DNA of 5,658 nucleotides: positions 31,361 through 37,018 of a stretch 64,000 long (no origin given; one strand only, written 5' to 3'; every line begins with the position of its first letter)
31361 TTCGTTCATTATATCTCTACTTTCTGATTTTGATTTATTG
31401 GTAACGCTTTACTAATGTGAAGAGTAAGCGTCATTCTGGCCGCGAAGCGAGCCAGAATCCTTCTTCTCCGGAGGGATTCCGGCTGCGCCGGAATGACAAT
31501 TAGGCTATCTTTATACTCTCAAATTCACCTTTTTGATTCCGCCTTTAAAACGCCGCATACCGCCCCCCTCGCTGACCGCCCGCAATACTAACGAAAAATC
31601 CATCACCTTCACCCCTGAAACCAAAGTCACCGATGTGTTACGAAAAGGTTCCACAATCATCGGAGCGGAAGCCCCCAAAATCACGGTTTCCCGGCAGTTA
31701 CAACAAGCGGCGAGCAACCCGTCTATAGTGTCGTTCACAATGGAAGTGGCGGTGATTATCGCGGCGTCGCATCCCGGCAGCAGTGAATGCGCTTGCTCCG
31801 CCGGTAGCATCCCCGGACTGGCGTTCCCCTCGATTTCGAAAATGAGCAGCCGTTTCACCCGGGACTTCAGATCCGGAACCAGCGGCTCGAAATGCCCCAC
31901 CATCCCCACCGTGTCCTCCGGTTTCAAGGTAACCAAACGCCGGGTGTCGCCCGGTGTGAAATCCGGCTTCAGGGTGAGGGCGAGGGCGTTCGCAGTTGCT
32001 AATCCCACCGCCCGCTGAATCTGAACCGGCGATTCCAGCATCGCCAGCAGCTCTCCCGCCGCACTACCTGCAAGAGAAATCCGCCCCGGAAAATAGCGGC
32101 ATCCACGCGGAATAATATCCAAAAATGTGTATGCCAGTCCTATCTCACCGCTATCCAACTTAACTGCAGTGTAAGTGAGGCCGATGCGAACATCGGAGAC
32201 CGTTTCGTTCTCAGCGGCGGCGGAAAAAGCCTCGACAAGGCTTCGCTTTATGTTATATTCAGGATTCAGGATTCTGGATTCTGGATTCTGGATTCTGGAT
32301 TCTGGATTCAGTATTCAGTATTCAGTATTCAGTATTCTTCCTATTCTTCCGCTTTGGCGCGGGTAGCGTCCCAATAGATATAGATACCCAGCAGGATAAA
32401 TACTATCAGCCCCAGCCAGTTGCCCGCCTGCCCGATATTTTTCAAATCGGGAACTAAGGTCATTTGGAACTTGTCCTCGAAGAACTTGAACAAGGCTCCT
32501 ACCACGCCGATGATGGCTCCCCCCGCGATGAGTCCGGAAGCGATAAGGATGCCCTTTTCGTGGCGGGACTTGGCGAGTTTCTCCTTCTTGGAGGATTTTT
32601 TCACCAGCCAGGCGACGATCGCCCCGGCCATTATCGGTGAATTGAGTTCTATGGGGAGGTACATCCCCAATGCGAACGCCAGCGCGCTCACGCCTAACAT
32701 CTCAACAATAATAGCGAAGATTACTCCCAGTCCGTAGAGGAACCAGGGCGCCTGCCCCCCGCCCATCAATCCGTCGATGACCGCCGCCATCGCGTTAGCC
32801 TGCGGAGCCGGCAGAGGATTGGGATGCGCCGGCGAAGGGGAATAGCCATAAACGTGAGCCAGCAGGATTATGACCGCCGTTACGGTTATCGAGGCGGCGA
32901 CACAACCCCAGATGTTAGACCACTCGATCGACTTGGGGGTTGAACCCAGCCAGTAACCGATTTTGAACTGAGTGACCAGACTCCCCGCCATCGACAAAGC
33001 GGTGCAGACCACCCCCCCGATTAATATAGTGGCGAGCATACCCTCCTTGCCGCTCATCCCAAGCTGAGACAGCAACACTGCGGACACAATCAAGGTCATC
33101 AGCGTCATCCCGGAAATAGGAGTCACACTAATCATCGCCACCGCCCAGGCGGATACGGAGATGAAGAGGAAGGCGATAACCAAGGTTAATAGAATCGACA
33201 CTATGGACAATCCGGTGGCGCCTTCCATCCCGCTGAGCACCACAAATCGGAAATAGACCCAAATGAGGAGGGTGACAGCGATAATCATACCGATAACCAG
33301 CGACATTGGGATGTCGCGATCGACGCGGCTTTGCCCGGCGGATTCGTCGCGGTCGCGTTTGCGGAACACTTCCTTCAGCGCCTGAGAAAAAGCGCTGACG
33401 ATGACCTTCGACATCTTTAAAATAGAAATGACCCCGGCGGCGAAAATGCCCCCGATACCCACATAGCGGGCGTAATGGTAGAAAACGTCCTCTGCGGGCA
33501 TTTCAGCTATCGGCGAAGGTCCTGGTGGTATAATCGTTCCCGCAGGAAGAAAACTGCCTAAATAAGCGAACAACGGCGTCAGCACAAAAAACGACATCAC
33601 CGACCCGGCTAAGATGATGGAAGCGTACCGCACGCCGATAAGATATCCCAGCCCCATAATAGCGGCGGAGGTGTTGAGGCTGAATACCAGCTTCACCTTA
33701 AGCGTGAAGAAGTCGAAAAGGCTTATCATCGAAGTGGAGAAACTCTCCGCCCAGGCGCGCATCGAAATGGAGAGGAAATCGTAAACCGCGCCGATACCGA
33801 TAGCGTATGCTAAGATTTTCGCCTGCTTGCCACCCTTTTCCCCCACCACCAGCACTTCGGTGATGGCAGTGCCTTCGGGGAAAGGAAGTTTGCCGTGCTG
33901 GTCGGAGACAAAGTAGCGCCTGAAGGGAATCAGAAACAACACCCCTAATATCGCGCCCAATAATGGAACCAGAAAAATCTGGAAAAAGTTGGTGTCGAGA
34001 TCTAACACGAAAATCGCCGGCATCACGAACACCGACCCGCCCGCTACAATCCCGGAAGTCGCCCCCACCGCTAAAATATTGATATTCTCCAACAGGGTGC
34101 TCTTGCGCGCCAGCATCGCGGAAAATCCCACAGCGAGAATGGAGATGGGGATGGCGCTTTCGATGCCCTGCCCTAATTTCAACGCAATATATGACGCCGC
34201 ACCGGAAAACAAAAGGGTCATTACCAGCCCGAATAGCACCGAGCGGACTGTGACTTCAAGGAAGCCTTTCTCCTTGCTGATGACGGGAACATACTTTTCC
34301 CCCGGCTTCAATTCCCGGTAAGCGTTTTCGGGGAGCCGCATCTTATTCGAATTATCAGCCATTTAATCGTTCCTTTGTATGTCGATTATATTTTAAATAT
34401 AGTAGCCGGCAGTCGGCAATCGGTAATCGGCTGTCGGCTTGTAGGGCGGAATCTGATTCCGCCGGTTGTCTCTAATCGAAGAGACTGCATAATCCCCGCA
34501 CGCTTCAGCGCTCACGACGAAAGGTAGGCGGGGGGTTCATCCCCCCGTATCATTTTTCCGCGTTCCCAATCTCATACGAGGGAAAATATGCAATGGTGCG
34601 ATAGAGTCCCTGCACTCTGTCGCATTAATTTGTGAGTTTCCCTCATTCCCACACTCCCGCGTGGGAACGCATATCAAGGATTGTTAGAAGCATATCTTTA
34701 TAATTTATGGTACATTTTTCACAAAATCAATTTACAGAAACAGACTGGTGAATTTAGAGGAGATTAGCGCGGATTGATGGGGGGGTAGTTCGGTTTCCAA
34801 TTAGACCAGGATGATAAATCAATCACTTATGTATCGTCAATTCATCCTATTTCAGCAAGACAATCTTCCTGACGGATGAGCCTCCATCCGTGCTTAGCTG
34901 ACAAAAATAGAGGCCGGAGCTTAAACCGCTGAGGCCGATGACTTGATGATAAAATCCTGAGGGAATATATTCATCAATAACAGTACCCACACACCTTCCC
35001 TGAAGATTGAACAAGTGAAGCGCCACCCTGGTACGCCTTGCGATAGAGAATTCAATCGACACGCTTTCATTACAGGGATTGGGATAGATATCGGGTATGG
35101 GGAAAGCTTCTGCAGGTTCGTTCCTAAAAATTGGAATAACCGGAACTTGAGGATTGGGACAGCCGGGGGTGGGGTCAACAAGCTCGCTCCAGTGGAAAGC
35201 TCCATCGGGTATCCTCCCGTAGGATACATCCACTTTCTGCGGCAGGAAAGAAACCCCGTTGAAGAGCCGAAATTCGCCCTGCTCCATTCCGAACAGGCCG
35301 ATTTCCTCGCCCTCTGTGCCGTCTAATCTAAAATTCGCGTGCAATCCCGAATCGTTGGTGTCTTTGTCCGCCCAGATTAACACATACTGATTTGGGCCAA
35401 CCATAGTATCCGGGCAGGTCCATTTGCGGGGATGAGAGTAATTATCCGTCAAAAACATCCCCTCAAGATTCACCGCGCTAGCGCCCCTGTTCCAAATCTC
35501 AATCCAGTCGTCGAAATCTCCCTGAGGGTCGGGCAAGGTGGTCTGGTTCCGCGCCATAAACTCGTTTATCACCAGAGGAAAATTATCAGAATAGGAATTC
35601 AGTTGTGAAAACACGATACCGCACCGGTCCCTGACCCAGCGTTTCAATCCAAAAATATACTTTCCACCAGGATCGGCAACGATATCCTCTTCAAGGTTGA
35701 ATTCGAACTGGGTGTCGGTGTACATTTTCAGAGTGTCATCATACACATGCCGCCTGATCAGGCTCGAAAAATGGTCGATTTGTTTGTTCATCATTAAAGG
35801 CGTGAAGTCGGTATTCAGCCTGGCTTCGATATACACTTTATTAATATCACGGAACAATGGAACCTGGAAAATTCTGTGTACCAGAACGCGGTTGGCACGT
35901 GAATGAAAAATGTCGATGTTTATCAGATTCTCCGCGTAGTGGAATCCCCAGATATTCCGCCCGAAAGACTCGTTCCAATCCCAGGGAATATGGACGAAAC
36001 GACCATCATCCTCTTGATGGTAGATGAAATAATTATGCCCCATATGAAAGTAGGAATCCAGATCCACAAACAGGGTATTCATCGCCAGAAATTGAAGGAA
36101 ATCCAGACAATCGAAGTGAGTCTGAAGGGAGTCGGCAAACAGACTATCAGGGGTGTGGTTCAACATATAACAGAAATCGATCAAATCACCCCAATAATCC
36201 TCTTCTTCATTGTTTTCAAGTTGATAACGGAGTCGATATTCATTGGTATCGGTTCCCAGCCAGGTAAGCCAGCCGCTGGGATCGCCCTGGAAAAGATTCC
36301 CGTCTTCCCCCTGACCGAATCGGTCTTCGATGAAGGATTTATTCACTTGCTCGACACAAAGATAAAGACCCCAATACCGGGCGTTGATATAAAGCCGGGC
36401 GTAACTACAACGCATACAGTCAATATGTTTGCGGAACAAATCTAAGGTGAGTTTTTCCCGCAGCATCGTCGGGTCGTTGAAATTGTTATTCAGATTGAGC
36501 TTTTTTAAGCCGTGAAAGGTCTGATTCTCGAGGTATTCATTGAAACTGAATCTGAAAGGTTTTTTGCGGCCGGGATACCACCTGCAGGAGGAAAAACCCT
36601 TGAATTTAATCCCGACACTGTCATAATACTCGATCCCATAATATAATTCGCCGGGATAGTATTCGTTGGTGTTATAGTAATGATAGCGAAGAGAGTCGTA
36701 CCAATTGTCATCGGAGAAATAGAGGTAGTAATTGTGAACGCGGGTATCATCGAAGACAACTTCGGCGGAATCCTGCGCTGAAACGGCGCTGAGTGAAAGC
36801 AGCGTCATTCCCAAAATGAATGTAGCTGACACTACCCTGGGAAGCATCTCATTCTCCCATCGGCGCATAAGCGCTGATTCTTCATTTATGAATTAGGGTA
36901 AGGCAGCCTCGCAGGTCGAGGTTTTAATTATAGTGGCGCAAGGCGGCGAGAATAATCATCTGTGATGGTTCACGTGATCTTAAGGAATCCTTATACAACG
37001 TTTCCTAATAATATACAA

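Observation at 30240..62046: Intergenic DNA is built from a shared vocabulary of hairpin units arranged in a recurring order and orientation (BIME-like mosaic)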

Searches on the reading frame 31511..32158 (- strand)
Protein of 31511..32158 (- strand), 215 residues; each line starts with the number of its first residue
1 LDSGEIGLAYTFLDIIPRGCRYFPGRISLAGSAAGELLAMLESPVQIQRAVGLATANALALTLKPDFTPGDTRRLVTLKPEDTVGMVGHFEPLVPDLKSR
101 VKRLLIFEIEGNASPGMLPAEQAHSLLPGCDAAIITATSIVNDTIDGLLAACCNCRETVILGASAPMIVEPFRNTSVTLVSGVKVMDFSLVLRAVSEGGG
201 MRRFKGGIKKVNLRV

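Call 9: search_protein_families(library=pfam, proteins=[window:31511-32158:-])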
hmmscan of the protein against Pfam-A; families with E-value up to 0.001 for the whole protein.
window:31511-32158:- (215 aa): 2 families
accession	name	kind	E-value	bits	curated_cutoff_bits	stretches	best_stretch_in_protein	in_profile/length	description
PF04016.18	DUF364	-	1.3e-38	132.3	23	1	76-213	6-146/147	Putative heavy-metal chelation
PF13938.11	DUF4213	-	3.1e-08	34.2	23.5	1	2-59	28-74/75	Putative heavy-metal chelation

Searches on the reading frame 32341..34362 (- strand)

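Call 9: search_protein_families(library=pfam, proteins=[window:32341-34362:-])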
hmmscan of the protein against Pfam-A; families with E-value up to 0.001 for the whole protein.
window:32341-34362:- (673 aa): 1 family
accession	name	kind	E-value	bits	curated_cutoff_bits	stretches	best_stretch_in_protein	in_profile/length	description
PF03169.20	OPT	-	4.9e-92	310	25.8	1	36-625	1-622/623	OPT oligopeptide transporter protein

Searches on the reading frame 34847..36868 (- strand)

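Call 9: search_protein_families(library=pfam, proteins=[window:34847-36868:-])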
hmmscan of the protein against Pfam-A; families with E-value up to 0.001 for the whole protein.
window:34847-36868:- (673 aa): 3 families
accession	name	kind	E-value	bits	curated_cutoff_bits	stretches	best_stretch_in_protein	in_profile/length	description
PF08757.17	CotH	-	3.5e-56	191.5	23.8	1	87-386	1-299/322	CotH kinase protein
PF18962.6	Por_Secre_tail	-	6.1e-11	42.9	27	1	594-670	1-74/75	Secretion system C-terminal sorting domain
PF00932.25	LTD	-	1.3e-10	42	34.3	1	432-526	8-95/109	Lamin Tail Domain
